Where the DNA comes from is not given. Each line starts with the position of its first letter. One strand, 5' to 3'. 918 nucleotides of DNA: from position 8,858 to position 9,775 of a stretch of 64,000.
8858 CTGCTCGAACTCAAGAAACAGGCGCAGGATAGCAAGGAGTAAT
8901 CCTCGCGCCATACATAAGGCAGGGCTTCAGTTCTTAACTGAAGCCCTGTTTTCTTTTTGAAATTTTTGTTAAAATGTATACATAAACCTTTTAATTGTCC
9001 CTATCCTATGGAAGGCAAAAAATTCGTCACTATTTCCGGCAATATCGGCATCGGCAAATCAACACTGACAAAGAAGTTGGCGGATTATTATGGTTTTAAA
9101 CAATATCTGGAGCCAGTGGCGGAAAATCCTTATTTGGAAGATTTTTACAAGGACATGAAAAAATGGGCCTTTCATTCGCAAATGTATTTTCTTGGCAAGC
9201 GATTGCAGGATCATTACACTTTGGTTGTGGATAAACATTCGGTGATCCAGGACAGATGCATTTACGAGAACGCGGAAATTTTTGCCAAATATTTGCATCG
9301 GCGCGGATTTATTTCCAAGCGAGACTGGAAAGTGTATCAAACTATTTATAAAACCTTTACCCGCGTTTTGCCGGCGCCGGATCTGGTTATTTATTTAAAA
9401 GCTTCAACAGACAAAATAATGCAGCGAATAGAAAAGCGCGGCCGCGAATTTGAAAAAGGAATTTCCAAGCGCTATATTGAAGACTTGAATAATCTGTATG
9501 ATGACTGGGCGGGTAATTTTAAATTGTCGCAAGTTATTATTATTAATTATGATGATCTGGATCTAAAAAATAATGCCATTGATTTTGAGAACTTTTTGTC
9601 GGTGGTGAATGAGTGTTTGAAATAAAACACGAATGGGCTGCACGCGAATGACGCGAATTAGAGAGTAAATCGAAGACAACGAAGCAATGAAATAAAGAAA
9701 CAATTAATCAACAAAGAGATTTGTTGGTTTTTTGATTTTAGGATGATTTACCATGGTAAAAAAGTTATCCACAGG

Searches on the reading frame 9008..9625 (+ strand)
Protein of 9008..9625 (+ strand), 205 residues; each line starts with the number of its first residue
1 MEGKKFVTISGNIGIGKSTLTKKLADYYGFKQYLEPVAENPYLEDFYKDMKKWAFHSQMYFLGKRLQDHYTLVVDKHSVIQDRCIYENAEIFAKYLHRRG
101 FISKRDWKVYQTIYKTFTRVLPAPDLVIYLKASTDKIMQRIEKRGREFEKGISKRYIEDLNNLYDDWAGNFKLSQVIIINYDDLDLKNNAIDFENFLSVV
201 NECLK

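Call 62: search_protein_families(library=pfam, proteins=[window:9008-9625:+], max_evalue=0.01)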
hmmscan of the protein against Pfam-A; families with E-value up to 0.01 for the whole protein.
window:9008-9625:+ (205 aa): 9 families
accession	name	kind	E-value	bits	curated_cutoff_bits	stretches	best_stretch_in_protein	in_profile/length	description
PF01712.25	dNK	-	2e-56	191.4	27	1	8-204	2-202/203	Deoxynucleoside kinase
PF13238.12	AAA_18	-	4.8e-06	27.5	29.4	1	7-159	1-126/128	AAA domain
PF02223.23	Thymidylate_kin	-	5.6e-05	23.3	27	1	14-151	6-145/185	Thymidylate kinase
PF20720.3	nSTAND3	-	0.0001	22.5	27.2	1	2-37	15-49/155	Novel STAND NTPase 3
PF13207.12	AAA_17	-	0.00037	21.2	27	0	123-147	101-128/136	AAA domain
PF02367.23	TsaE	-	0.00078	19.8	26.6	1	4-94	21-107/128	Threonylcarbamoyl adenosine biosynthesis protein TsaE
PF13189.12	Cytidylate_kin2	-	0.0019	18.9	28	0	7-39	2-34/176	Cytidylate kinase-like family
PF13521.12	AAA_28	-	0.0026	18.4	27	1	7-89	2-87/164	AAA domain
PF01202.28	SKI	-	0.0076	16.8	22.1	0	124-146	85-107/159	Shikimate kinase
